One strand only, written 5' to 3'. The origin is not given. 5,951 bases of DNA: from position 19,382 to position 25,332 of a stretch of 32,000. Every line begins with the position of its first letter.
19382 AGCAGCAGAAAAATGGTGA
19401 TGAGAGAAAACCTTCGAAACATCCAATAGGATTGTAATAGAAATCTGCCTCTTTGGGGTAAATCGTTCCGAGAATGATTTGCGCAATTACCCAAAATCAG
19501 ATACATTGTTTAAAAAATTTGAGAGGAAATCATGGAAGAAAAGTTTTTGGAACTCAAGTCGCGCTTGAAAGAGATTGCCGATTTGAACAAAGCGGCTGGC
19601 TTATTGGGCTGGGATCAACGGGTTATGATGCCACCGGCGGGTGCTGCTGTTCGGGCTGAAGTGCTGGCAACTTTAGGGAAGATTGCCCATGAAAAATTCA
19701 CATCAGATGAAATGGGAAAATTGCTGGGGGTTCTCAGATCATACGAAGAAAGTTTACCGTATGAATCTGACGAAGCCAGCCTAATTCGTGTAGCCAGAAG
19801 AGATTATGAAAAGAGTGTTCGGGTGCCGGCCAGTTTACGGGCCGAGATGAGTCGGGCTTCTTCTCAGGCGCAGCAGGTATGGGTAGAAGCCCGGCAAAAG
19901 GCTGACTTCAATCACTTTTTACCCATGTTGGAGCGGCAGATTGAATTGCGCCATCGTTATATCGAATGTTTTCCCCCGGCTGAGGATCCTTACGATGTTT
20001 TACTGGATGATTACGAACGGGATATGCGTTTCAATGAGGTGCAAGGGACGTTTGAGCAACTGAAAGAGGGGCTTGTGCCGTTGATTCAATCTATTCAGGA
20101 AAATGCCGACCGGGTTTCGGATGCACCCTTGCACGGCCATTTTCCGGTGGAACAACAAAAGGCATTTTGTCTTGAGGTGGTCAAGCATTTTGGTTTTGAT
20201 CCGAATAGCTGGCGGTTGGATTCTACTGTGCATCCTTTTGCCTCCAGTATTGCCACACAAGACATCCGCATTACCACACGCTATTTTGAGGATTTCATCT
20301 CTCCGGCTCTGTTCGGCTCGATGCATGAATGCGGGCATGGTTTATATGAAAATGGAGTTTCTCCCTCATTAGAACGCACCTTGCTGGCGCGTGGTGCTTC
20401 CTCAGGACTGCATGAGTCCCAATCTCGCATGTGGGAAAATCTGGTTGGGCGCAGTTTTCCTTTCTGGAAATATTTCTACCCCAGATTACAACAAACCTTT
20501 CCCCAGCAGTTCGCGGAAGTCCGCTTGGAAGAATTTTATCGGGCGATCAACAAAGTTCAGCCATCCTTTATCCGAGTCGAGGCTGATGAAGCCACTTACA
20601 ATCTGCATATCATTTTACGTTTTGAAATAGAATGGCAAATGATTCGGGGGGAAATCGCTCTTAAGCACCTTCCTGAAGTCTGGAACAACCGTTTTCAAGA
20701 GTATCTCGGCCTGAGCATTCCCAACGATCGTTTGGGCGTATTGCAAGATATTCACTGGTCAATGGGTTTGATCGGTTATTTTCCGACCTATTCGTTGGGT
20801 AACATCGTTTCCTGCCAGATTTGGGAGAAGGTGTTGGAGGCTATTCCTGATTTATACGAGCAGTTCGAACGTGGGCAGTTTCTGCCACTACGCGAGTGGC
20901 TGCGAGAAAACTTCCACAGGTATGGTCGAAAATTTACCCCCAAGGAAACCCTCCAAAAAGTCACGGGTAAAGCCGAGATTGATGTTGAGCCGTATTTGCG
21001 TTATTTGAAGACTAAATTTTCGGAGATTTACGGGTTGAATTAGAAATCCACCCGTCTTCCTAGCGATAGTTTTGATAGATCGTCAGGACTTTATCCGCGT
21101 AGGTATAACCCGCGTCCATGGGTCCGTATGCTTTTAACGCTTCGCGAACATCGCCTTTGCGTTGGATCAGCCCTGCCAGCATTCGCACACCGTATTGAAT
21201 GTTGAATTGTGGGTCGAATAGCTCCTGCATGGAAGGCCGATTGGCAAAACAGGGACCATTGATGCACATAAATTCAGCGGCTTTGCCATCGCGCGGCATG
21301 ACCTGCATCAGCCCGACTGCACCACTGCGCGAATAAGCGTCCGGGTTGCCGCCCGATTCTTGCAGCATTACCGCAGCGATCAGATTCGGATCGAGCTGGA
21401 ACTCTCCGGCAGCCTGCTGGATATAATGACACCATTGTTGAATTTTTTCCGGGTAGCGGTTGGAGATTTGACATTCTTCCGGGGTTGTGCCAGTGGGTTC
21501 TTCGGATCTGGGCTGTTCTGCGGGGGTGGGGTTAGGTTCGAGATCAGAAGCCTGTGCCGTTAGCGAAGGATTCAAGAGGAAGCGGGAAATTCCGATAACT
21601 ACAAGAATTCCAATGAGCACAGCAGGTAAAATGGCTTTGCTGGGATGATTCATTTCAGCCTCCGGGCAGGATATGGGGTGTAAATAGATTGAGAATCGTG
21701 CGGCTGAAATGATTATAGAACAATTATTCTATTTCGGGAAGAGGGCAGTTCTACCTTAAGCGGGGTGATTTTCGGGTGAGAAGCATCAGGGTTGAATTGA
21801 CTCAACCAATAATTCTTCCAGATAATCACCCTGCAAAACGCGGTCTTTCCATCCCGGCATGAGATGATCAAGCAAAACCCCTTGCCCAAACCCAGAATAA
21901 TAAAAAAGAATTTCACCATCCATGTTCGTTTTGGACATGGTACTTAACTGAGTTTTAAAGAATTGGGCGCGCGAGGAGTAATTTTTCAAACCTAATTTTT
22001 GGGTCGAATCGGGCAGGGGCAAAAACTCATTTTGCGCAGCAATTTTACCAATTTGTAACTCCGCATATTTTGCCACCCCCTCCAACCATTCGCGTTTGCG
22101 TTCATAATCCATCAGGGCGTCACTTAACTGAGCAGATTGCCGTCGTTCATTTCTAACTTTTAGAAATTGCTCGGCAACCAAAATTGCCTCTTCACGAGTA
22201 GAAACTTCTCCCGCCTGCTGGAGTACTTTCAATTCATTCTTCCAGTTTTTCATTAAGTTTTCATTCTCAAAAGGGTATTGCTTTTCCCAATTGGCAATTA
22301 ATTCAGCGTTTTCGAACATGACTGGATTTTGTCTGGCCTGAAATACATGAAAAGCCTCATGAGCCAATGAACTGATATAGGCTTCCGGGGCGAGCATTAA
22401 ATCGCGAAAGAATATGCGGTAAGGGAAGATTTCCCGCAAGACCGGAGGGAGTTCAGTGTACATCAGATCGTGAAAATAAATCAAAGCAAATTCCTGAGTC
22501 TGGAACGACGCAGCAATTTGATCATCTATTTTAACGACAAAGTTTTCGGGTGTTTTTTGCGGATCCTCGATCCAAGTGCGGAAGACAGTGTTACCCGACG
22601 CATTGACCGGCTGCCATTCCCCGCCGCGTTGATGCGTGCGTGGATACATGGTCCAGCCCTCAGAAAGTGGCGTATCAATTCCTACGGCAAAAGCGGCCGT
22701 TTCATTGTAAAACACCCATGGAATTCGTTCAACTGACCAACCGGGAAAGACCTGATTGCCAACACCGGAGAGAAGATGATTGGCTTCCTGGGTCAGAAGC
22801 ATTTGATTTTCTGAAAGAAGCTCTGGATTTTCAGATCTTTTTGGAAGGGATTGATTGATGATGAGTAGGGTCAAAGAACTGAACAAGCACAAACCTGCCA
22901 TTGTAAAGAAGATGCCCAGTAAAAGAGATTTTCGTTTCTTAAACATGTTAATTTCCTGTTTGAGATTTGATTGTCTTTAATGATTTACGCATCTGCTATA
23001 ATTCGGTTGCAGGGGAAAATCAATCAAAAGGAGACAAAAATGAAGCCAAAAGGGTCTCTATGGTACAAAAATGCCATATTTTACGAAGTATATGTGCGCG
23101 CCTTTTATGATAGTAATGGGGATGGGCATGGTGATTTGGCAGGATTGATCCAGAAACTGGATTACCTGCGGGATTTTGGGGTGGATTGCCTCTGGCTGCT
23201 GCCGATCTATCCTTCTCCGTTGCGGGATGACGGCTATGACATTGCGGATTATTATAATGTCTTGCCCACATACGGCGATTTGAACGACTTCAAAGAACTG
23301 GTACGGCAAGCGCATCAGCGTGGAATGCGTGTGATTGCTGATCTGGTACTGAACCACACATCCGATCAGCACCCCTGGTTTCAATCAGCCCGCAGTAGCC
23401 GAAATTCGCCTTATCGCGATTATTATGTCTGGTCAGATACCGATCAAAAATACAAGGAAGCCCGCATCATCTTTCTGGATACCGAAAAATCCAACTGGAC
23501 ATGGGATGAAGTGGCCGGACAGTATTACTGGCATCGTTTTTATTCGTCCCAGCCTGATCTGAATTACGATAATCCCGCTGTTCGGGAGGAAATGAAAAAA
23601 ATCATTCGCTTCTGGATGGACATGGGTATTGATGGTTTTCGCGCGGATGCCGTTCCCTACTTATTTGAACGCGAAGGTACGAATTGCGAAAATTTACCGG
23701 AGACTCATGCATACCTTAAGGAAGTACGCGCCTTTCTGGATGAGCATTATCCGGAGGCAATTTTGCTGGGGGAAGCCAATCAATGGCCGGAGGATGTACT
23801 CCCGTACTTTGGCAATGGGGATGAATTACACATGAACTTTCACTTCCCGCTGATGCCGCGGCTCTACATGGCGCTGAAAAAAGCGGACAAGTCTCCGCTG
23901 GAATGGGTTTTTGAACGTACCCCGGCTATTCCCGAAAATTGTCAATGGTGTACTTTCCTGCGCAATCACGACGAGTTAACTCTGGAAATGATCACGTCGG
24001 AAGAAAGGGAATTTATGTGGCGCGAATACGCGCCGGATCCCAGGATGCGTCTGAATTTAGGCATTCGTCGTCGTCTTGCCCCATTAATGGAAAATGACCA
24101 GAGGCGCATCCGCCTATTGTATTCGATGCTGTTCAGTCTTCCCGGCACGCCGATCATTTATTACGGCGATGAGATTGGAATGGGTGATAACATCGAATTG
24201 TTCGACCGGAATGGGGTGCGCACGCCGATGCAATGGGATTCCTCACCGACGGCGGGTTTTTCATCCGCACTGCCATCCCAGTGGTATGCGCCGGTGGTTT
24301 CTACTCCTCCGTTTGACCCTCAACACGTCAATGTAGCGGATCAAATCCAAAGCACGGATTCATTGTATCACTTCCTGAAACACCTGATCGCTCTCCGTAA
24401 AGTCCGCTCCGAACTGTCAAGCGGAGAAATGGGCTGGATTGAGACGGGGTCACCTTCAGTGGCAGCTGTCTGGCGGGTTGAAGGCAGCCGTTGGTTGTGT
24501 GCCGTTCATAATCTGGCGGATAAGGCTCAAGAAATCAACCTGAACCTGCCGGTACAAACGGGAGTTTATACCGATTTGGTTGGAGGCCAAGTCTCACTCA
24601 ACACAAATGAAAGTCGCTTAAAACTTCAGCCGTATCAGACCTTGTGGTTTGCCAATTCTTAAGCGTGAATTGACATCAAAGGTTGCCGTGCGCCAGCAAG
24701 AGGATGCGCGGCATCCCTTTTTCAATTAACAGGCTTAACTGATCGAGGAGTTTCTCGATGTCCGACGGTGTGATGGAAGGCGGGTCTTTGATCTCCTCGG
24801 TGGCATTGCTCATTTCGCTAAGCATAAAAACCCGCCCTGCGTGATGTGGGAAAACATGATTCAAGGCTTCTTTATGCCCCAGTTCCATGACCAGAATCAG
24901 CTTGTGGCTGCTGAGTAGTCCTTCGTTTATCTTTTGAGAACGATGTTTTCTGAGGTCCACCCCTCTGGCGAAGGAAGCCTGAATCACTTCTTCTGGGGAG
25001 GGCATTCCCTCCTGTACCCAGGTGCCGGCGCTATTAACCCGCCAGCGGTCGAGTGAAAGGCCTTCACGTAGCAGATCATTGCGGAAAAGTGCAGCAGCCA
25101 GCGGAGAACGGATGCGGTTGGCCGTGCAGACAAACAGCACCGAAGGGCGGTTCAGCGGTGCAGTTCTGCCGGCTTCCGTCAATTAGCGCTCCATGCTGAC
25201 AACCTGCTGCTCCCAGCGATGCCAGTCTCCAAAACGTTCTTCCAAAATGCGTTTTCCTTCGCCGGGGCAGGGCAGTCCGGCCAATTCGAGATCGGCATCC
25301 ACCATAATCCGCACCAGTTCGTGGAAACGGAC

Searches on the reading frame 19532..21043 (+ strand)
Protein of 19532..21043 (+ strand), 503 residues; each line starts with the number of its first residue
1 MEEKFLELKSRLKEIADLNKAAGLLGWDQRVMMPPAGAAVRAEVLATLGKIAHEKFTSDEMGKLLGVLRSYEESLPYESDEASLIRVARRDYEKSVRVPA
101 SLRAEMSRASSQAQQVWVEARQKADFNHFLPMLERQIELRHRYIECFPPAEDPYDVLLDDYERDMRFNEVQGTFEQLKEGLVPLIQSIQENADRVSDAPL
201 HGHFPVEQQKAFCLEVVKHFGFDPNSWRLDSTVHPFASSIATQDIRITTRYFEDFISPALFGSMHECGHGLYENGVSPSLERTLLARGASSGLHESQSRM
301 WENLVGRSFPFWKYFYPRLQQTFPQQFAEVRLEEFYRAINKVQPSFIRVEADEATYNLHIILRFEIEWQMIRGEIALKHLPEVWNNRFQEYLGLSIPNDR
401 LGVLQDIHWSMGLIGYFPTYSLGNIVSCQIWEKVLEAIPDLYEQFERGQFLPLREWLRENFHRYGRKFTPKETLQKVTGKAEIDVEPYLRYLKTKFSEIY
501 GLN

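Call 22: search_protein_families(library=pfam, proteins=[window:19532-21043:+], max_evalue=0.00001)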
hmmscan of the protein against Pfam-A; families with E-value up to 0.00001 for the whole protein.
window:19532-21043:+ (503 aa): 1 family
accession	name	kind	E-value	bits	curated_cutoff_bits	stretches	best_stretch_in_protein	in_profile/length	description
PF02074.21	Peptidase_M32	-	4.9e-176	586.6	25.1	1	8-496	2-489/489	Carboxypeptidase Taq (M32) metallopeptidase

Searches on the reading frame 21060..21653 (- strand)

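Call 22: search_protein_families(library=pfam, proteins=[window:21060-21653:-], max_evalue=0.00001)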
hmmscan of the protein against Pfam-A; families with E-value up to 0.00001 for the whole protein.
window:21060-21653:- (197 aa): 1 family
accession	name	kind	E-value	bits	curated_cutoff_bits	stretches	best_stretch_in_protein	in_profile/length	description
PF01464.25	SLT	-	7.2e-24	84.1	21.3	1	77-176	2-94/117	Transglycosylase SLT domain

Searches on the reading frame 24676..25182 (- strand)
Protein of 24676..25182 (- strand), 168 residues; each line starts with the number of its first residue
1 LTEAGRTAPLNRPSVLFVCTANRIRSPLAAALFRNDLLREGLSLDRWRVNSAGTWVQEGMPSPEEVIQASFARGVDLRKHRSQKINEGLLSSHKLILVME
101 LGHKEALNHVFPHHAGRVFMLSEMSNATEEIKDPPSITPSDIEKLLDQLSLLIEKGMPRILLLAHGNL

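Call 22: search_protein_families(library=pfam, proteins=[window:24676-25182:-], max_evalue=0.00001)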
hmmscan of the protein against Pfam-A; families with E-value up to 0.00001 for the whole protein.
window:24676-25182:- (168 aa): 1 family
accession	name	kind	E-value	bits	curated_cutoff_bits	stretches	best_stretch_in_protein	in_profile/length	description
PF01451.26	LMWPc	-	2.1e-21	77.1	23.2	1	15-150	1-137/144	Low molecular weight phosphotyrosine protein phosphatase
